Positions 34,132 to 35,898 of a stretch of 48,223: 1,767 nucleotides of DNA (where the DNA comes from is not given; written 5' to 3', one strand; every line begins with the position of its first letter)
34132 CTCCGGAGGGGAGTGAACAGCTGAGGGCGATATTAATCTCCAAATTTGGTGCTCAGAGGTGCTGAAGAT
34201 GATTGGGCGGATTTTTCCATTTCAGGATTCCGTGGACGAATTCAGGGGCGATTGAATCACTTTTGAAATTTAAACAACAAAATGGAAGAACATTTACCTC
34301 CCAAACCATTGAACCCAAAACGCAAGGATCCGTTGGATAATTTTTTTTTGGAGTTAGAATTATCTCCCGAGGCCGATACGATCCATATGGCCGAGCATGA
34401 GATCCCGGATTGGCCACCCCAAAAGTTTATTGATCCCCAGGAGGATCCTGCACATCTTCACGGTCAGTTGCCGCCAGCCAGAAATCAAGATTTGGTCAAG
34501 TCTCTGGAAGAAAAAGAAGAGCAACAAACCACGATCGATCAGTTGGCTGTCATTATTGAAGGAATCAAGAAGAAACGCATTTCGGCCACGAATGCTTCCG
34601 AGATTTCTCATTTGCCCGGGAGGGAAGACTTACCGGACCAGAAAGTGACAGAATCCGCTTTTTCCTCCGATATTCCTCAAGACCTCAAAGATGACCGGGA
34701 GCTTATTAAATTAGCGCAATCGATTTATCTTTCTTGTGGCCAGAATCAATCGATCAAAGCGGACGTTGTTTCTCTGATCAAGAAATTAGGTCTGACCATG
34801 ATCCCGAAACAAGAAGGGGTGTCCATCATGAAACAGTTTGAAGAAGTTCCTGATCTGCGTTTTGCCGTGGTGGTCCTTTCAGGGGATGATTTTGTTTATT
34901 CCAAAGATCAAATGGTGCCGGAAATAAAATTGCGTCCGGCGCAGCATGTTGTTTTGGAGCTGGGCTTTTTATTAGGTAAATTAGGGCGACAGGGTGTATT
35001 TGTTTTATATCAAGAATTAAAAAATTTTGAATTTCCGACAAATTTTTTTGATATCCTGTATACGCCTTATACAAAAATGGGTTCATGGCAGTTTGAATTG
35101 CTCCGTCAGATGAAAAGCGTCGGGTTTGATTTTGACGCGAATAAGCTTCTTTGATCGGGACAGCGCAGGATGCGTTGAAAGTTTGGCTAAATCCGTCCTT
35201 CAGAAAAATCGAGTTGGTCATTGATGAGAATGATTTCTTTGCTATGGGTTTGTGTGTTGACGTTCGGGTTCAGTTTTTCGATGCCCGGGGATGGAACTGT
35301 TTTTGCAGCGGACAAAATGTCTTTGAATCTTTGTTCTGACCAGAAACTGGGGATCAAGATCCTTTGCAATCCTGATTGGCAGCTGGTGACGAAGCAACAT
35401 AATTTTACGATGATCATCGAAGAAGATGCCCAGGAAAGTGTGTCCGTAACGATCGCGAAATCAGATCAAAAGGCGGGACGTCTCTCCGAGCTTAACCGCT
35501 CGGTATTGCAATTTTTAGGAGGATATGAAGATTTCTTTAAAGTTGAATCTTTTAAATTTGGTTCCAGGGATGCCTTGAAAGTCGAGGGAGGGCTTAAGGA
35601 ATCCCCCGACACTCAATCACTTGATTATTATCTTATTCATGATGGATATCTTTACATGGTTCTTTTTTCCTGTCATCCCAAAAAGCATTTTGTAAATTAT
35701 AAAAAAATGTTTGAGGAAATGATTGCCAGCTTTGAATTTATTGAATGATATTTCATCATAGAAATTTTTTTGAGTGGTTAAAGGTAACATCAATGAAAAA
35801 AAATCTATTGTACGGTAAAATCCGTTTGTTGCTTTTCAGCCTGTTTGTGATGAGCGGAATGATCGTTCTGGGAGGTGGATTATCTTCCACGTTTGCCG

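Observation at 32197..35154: Two paralogous CAP12/Pycsar-type TIR-like proteins bracketing a YcxB-like membrane protein, with no cyclase or known sensor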

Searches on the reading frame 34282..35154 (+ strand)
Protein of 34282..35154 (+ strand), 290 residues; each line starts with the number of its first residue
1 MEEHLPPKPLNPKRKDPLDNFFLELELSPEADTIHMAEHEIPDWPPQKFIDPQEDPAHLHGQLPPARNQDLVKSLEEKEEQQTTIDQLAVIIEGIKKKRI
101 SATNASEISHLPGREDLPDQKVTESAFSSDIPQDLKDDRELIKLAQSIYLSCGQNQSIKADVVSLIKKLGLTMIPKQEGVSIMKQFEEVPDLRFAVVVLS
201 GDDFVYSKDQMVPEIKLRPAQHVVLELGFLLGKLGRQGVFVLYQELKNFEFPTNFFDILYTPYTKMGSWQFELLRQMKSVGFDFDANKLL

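Call 3: search_protein_families(library=pfam, proteins=[window:34282-35154:+], max_evalue=0.1)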
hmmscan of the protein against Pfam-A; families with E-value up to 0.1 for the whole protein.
window:34282-35154:+ (290 aa): 1 family
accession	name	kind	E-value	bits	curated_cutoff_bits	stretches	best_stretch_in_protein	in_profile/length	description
PF10137.14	CAP12-PCTIR_TIR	-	7e-13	49.1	24.7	1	148-264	2-118/119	CAP12/Pycsar effector protein, TIR domain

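Call 4: search_protein_families(library=padloc, proteins=[window:34282-35154:+], max_evalue=1)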
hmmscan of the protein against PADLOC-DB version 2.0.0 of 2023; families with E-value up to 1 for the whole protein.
window:34282-35154:+ (290 aa): 9 families
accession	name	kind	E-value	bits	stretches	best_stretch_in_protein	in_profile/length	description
PDLC05005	PDC-S35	-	2e-30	104.4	1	136-289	109-262/264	-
PDLC05007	PDC-S35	-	4.9e-30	103.1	1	81-289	67-277/278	-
PDLC05004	PDC-S35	-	7.6e-27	92.6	1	80-289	54-264/265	-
PDLC05006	PDC-S35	-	2.5e-21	74.2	1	112-288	49-230/231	-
PDLC05003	PDC-S35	-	9.5e-18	62.6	1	137-289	81-240/245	-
PDLC00731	Effector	-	1.3e-09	35.5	1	187-265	203-277/306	TIR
PDLC02371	PycTIR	-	6.4e-09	33.6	1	187-270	199-267/288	-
PDLC00732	Effector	-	4.9e-07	27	1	187-255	199-263/301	TIR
PDLC00729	Effector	-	1.2e-05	22.8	1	194-268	59-127/310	TIR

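Call 5: search_protein_families(library=ncbifam, proteins=[window:34282-35154:+], max_evalue=1)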
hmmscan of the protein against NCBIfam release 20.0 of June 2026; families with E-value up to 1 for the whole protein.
window:34282-35154:+ (290 aa): 2 families
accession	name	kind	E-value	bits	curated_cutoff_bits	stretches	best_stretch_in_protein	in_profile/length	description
NF050172.1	CDNTAsCap12CFB2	equivalog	5.5e-05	22.5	450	1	193-271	56-128/312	CBASS system CD-NTase-associated NAD(+) hydrolase Cap12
NF050171.1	CDNTAsCap12CFB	equivalog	0.023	13.9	450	1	194-247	59-109/305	CBASS system CD-NTase-associated NAD(+) hydrolase Cap12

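Call 9: find_homologous_proteins(query=window:34282-35154:+)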
Query window:34282-35154:+ (290 aa): 6 proteins with E <= 0.001 among 774 candidates.
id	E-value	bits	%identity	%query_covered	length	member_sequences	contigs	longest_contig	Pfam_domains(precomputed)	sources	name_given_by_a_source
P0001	8.2e-189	644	100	100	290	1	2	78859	PF10137.15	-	-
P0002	1.1e-42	164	39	99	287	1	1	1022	PF10137.15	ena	-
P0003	1.4e-30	125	46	49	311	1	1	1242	PF10137.15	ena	-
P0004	3.0e-30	124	44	50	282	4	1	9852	PF10137.15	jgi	jgi:predicted nucleotide-binding protein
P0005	9.6e-30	122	42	51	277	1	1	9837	PF10137.15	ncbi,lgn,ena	-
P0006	2.5e-15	75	30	59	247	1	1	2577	PF00364.29,PF10137.15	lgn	-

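Call 11: find_encoding_contigs(protein=P0001, flank=10000)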
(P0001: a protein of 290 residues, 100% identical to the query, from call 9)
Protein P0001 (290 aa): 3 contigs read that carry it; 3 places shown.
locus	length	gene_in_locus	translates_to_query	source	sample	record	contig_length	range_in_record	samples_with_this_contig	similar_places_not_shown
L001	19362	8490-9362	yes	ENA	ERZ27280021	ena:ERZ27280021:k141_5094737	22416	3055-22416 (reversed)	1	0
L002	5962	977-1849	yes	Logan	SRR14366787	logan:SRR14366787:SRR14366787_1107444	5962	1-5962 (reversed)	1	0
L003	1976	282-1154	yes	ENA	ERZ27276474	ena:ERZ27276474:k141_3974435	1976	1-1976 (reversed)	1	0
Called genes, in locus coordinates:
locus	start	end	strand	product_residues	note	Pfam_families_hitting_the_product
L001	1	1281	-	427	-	?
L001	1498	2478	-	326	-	PF01207:Dus, PF00977:His_biosynth (weak)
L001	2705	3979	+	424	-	PF02885:Glycos_trans_3N (faint)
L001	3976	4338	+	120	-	PF04241:DUF423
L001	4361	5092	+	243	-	-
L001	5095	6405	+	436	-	PF00919:UPF0004, PF04055:Radical_SAM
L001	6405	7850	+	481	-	PF10137:CAP12-PCTIR_TIR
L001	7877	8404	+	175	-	PF14317:YcxB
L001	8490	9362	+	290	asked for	PF10137:CAP12-PCTIR_TIR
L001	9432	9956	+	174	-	-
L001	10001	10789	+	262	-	PF06764:DUF1223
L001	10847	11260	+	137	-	PF07963:N_methyl (weak)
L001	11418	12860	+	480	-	PF18911:PKD_4, PF00801:PKD (weak), PF18911:PKD_4, PF00801:PKD, PF18911:PKD_4, PF00801:PKD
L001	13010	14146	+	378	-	-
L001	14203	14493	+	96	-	PF01541:GIY-YIG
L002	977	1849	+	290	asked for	PF10137:CAP12-PCTIR_TIR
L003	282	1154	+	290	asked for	PF10137:CAP12-PCTIR_TIR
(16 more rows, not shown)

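Call 12: find_encoding_contigs(protein=P0004, flank=10000)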
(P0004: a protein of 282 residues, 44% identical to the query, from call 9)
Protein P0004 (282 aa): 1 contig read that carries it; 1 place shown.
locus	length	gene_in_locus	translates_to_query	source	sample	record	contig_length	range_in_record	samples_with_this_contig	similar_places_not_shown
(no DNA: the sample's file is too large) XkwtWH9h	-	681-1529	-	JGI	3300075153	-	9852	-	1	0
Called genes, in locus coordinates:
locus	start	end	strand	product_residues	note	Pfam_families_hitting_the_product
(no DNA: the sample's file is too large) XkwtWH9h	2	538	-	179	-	?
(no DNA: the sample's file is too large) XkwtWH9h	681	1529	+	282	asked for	PF10137:CAP12-PCTIR_TIR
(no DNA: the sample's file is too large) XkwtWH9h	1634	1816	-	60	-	-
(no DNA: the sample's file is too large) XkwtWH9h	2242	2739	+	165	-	-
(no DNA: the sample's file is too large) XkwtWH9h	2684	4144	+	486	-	PF03237:Terminase_6N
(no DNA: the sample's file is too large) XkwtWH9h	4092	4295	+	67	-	-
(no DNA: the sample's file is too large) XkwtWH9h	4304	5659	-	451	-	PF00753:Lactamase_B (faint), PF23023:Anti-Pycsar_Apyc1 (faint), PF12706:Lactamase_B_2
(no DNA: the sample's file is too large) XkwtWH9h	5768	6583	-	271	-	-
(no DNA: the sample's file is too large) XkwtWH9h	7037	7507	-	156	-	-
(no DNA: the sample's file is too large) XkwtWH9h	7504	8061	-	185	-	-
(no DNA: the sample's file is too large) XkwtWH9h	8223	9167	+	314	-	-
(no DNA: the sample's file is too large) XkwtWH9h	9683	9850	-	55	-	?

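Call 13: find_encoding_contigs(protein=P0005, flank=10000)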
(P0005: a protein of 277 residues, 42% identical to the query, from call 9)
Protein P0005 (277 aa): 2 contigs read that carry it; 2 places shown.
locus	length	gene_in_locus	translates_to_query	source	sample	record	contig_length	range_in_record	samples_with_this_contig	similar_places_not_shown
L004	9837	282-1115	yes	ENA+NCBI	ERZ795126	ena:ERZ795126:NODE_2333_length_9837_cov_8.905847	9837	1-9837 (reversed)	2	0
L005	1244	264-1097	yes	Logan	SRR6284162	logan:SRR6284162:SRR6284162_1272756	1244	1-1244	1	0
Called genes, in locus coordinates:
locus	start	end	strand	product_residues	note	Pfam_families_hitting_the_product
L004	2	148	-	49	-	?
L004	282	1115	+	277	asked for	PF10137:CAP12-PCTIR_TIR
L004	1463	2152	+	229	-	PF14401:RLAN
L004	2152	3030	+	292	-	PF08443:RimK, PF07478:Dala_Dala_lig_C (weak)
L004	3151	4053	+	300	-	PF01916:DS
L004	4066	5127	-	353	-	PF01916:DS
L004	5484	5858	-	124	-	PF09868:DUF2095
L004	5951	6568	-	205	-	PF01909:NTP_transf_2 (weak)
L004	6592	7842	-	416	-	PF08323:Glyco_transf_5, PF13439:Glyco_transf_4, PF13579:Glyco_trans_4_4, PF20706:GT4-conflict, PF00534:Glycos_transf_1, PF13692:Glyco_trans_1_4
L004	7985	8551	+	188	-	-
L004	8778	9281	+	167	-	-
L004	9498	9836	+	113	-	?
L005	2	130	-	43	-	?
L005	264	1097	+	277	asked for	PF10137:CAP12-PCTIR_TIR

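Call 25: search_protein_families(library=padloc, proteins=[P0004, P0005, P0002, P0006], max_evalue=1)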
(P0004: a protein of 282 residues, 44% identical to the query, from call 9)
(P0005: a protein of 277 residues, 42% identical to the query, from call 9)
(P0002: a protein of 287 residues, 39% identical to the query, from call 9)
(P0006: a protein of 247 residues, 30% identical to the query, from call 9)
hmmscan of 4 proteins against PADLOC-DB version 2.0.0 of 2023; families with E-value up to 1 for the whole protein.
P0004 (282 aa): 9 families
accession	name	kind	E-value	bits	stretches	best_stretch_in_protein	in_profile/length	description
PDLC05007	PDC-S35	-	5.5e-52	175.1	1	11-280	8-277/278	-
PDLC05005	PDC-S35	-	1.6e-50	170.3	1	108-280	93-262/264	-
PDLC05004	PDC-S35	-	1.8e-45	153.6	1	77-280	65-264/265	-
PDLC05006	PDC-S35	-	2.1e-36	123.5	1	97-280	49-231/231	-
PDLC05003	PDC-S35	-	3.1e-30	103.5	1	98-280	55-240/245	-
PDLC00731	Effector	-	1.7e-10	38.4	1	182-252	207-273/306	TIR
PDLC00729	Effector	-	2.2e-10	38.4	1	184-259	58-127/310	TIR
PDLC02371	PycTIR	-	9.1e-10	36.4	1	181-255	202-261/288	-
PDLC00732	Effector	-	2.7e-08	31.1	1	183-251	204-268/301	TIR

P0005 (277 aa): 9 families
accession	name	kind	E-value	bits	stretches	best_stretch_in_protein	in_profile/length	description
PDLC05007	PDC-S35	-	3.6e-55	185.6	1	15-275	17-277/278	-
PDLC05005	PDC-S35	-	1.7e-54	183.3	1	118-275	109-262/264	-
PDLC05004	PDC-S35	-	1.7e-48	163.5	1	85-275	73-264/265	-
PDLC05006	PDC-S35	-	2.2e-39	133.2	1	70-275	30-231/231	-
PDLC05003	PDC-S35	-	1.3e-34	117.8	1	110-275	71-240/245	-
PDLC00731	Effector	-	1.4e-10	38.6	1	176-247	206-273/306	TIR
PDLC00729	Effector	-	6.5e-10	36.9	1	179-254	58-127/310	TIR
PDLC02371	PycTIR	-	3.8e-09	34.3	1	176-250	202-261/288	-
PDLC00732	Effector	-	1e-08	32.5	1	177-246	203-268/301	TIR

P0002 (287 aa): 9 families
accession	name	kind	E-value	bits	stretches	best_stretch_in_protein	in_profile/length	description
PDLC05005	PDC-S35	-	3e-40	136.6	1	98-286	79-262/264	-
PDLC05007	PDC-S35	-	2.2e-38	130.5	1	98-286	100-277/278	-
PDLC05004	PDC-S35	-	1.3e-36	124.6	1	101-286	85-264/265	-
PDLC05006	PDC-S35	-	1.1e-32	111.3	1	132-286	76-231/231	-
PDLC05003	PDC-S35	-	7e-27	92.5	1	104-286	60-240/245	-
PDLC00731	Effector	-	4.2e-14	50.2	1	186-264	205-279/306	TIR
PDLC02371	PycTIR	-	8.9e-12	42.9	1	184-265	199-265/288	-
PDLC00732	Effector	-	9.3e-11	39.2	1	186-262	201-273/301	TIR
PDLC00729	Effector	-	1.4e-08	32.5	1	187-260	55-122/310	TIR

P0006 (247 aa): 9 families
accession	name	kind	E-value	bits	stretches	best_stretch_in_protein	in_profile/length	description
PDLC05005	PDC-S35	-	1.2e-64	216.6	1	80-247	94-262/264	-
PDLC05007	PDC-S35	-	3.2e-64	215.3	1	94-246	124-276/278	-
PDLC05004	PDC-S35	-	3.2e-54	182.3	1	96-245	112-262/265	-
PDLC05006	PDC-S35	-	2.4e-44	149.4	1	77-247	58-231/231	-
PDLC05003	PDC-S35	-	5.4e-36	122.4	1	90-222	76-214/245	-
PDLC00729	Effector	-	5.6e-16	56.8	1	144-218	46-119/310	TIR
PDLC00731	Effector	-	2.1e-14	51.2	1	140-220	193-274/306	TIR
PDLC00732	Effector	-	4.2e-12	43.6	1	140-220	189-270/301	TIR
PDLC02371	PycTIR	-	1.6e-09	35.6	1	118-221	168-260/288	-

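Call 33: search_solved_structures(query=window:34282-35154:+, max_evalue=1, show_alignments=3)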
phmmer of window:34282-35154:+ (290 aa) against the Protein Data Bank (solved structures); distinct sequences matched with E-value up to 1: 1.
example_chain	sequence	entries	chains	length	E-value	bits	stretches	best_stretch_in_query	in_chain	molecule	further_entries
9lmq_A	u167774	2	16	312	0.061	15.9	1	193-263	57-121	CD-NTase-associated protein 12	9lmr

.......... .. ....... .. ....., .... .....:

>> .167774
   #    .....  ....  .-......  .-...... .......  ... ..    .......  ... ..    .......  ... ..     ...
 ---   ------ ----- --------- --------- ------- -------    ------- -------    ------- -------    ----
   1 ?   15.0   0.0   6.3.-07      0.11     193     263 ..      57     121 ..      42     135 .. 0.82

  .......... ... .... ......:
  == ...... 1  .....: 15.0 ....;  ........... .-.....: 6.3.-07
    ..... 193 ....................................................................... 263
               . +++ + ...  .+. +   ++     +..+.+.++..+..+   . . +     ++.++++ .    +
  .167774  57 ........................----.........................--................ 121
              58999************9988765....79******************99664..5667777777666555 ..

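Call 84: search_dna_similar(query=window:34282-35154:+, collection=plasmids, mode=protein, max_rows=15)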
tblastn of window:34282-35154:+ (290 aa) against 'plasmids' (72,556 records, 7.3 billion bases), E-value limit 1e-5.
Records with a match: 960; places in all: 965; records where one place covers at least 80% of the query: 1.
Best place of each record, by identity: <60% 960.
By first word of the organism name: Klebsiella 581; Escherichia 268; Salmonella 34; Enterobacter 16; Burkholderia 9; Rhizobium 5; Shigella 5; Acinetobacter 4; Bacillus 4; Agrobacterium 4; and 18 more.
By predicted mobility (MOB-suite, as given by PLSDB): non-mobilizable 497; conjugative 407; mobilizable 56.
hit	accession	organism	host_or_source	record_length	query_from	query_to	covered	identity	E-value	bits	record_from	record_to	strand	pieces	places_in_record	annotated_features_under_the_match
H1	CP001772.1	Spirosoma linguale DSM 74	-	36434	141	290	52%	37.0%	2e-29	124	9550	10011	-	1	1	Nucleotide-binding protein, predicted, TIR-like protein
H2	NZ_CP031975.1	Acinetobacter haemolyticus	Homo sapiens,Peritoneal dialysis liquid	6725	48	289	83%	22.8%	2e-9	66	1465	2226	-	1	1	nucleotide-binding protein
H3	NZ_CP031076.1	Bacillus mycoides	cell culture,soil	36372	117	289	60%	31.1%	3e-15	83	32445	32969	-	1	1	nucleotide-binding protein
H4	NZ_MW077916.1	Escherichia coli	-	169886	144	290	51%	33.3%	3e-11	71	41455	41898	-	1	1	nucleotide-binding protein | IS3 family transposase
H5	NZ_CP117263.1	Rhizobium tumorigenes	Rubus sp.,pure bacterial culture,Aerial ...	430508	98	289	66%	25.1%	6e-10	67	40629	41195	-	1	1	nucleotide-binding protein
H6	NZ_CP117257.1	Rhizobium tumorigenes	Rubus sp.,pure bacterial culture,Aerial ...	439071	98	289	66%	25.1%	6e-10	67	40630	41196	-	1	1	nucleotide-binding protein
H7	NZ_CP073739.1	Burkholderia pseudomallei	soil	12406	114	290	61%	26.9%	9e-14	79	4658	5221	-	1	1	nucleotide-binding protein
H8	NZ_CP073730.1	Burkholderia pseudomallei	water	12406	114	290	61%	26.9%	9e-14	79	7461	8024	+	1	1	nucleotide-binding protein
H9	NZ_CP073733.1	Burkholderia pseudomallei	soil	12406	114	290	61%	26.9%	9e-14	79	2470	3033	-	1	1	nucleotide-binding protein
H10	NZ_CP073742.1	Burkholderia pseudomallei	soil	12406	114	290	61%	26.9%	9e-14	79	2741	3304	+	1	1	nucleotide-binding protein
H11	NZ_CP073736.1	Burkholderia pseudomallei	soil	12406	114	290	61%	26.9%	9e-14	79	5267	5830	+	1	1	nucleotide-binding protein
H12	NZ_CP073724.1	Burkholderia pseudomallei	soil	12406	114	290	61%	26.9%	9e-14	79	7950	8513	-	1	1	nucleotide-binding protein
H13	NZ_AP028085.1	Burkholderia pseudomallei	-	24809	114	290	61%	26.9%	9e-14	79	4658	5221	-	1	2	nucleotide-binding protein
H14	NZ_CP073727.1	Burkholderia pseudomallei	soil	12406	114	290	61%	26.9%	1e-13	79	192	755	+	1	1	none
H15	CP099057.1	Escherichia coli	culture,Pooled faeces sample collected ...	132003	144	290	51%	32.0%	2e-12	75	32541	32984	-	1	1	nucleotide-binding protein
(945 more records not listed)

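Call 85: search_dna_similar(query=window:34282-35154:+, collection=phages, mode=protein, max_rows=15)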
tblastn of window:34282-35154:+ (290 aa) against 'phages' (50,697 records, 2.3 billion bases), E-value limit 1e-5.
Records with a match: 4; places in all: 4; records where one place covers at least 80% of the query: 0.
Best place of each record, by identity: <60% 4.
By first word of the organism name: Escherichia 3; Salmonella 1.
By host as written in the record: Escherichia coli 3; Salmonella enterica subsp. enterica serovar Kentucky 1.
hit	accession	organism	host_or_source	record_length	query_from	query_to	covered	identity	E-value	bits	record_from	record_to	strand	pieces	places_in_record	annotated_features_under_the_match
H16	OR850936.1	Salmonella phage S.Kent 1-2-1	Salmonella enterica subsp. enterica ...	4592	116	290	60%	28.3%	6e-15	81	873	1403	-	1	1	record has no annotation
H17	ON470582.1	Escherichia phage vB_EcoM-689R2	Escherichia coli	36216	143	284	49%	30.1%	3e-8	61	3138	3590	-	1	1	TIR-like domain-containing protein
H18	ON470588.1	Escherichia phage vB_EcoM-611R5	Escherichia coli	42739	143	284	49%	30.1%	3e-8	61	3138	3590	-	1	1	TIR-like domain-containing protein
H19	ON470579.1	Escherichia phage vB_EcoM-606R2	Escherichia coli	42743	143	284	49%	30.1%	3e-8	61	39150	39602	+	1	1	TIR-like domain-containing protein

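Call 86: get_annotated_region(hit=H17, flank=4000)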
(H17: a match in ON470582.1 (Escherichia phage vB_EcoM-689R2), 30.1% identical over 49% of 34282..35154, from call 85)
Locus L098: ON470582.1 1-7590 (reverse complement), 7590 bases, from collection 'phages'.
description: Escherichia phage vB_EcoM-689R2, complete genome.
organism: Escherichia phage vB_EcoM-689R2 (NCBI taxid 2946089)
taxonomy: Viruses; Duplodnaviria; Heunggongvirae; Uroviricota; Caudoviricetes
host: Escherichia coli; source: -; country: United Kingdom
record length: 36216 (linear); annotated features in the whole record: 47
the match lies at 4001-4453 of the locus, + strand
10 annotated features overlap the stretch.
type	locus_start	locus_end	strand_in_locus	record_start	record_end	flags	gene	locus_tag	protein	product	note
CDS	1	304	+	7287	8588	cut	-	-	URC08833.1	uncharacterized protein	-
CDS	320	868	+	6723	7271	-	-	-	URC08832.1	uncharacterized protein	-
CDS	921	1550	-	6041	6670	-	-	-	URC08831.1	uncharacterized protein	-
CDS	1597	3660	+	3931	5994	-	-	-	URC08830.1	DNA polymerase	-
CDS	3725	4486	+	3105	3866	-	-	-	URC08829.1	TIR-like domain-containing protein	-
CDS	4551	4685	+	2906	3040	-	-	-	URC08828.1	hypothetical protein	FIG00643277: hypothetical protein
CDS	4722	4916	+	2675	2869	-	-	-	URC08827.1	hypothetical protein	-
CDS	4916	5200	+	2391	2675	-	-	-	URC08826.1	nuclease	-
CDS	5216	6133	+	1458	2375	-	-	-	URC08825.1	hypothetical protein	-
CDS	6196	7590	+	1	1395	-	-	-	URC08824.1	DNA helicase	-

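Call 87: get_annotated_region(hit=H1, flank=5000)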
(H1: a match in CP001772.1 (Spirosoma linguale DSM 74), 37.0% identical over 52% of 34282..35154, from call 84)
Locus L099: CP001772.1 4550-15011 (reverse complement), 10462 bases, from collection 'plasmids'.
description: Spirosoma linguale DSM 74 plasmid pSLIN03, complete sequence
organism: Spirosoma linguale DSM 74 (NCBI taxid 504472)
taxonomy: Bacteria; Bacteroidota; Cytophagia; Cytophagales; Cytophagaceae; Spirosoma; Spirosoma linguale; Spirosoma linguale DSM 74
host: -; source: -; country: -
typing (MOB-suite, as given by PLSDB): non-mobilizable
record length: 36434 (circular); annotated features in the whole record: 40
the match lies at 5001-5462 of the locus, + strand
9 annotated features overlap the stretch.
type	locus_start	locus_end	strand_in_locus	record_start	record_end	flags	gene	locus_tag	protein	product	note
CDS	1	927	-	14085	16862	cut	-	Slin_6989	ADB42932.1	small GTP-binding protein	-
CDS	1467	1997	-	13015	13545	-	-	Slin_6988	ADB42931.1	Integrase catalytic region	-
CDS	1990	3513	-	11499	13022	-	-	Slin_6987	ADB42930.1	RNA-directed DNA polymerase (Reverse transcriptase)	-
CDS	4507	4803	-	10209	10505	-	-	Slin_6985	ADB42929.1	transposase IS3/IS911 family protein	-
CDS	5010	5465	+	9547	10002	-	-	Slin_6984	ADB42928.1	Nucleotide-binding protein, predicted, TIR-like protein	-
CDS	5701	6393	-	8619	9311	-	-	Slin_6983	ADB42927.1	two component transcriptional regulator, LytTR family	-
CDS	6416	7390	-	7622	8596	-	-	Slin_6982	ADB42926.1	signal transduction histidine kinase, LytS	-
CDS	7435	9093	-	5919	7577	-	-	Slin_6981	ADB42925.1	hypothetical protein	-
CDS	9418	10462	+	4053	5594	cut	-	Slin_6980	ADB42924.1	Integrase catalytic region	-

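Call 88: get_annotated_region(hit=H15, flank=5000)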
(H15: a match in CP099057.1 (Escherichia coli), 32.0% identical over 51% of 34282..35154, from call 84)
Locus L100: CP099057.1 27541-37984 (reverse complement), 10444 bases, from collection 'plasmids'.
description: Escherichia coli strain RHB44-C11 plasmid unnamed1, complete sequence
organism: Escherichia coli (NCBI taxid 562)
taxonomy: Bacteria; Pseudomonadota; Gammaproteobacteria; Enterobacterales; Enterobacteriaceae; Escherichia; Escherichia coli
host: -; source: culture,Pooled faeces sample collected from floor of poultry farm; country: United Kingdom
typing (MOB-suite, as given by PLSDB): conjugative; replicon IncFIB,IncFIC,rep_cluster_2244; relaxase MOBF; mating-pair formation MPF_F
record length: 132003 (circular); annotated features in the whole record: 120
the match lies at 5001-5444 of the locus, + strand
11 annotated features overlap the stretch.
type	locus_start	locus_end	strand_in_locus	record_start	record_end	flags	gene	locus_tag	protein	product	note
CDS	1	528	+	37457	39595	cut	-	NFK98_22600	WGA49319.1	AAA family ATPase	-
CDS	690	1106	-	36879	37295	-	-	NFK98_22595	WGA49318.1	type II toxin-antitoxin system VapC family toxin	-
CDS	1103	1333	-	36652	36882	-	vapB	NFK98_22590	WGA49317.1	type II toxin-antitoxin system VapB family antitoxin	-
CDS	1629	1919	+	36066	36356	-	-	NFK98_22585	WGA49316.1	hypothetical protein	-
CDS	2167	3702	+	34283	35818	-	istA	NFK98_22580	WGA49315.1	IS21 family transposase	-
CDS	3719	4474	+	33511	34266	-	istB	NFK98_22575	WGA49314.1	IS21-like element ISSso4 family helper ATPase IstB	-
CDS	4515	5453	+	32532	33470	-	-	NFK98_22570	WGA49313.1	nucleotide-binding protein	-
CDS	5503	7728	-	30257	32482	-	-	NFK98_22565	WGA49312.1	KAP family NTPase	-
CDS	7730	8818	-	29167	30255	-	pifC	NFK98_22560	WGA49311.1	transcriptional repressor PifC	-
CDS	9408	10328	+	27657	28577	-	-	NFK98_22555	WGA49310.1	hypothetical protein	-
CDS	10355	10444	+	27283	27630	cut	-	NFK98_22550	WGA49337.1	hypothetical protein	-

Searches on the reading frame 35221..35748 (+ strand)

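Call 3: search_protein_families(library=pfam, proteins=[window:35221-35748:+], max_evalue=0.1)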
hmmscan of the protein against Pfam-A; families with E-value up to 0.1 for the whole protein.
window:35221-35748:+ (175 aa): 2 families
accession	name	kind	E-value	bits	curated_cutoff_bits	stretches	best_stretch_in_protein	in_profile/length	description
PF01789.22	PsbP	-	0.003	18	23.5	0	134-173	117-155/155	PsbP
PF04763.17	DUF562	-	0.037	13.9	25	0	127-167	33-73/146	Protein of unknown function (DUF562)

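Call 4: search_protein_families(library=padloc, proteins=[window:35221-35748:+], max_evalue=1)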
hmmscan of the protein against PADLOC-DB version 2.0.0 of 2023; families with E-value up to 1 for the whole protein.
window:35221-35748:+ (175 aa): 1 family
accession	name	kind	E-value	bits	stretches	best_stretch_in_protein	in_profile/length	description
PDLC02902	DpdK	-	0.058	11.7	1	30-88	70-127/137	DpdK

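Call 5: search_protein_families(library=ncbifam, proteins=[window:35221-35748:+], max_evalue=1)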
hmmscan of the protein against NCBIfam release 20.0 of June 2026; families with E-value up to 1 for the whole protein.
window:35221-35748:+ (175 aa): 0 families
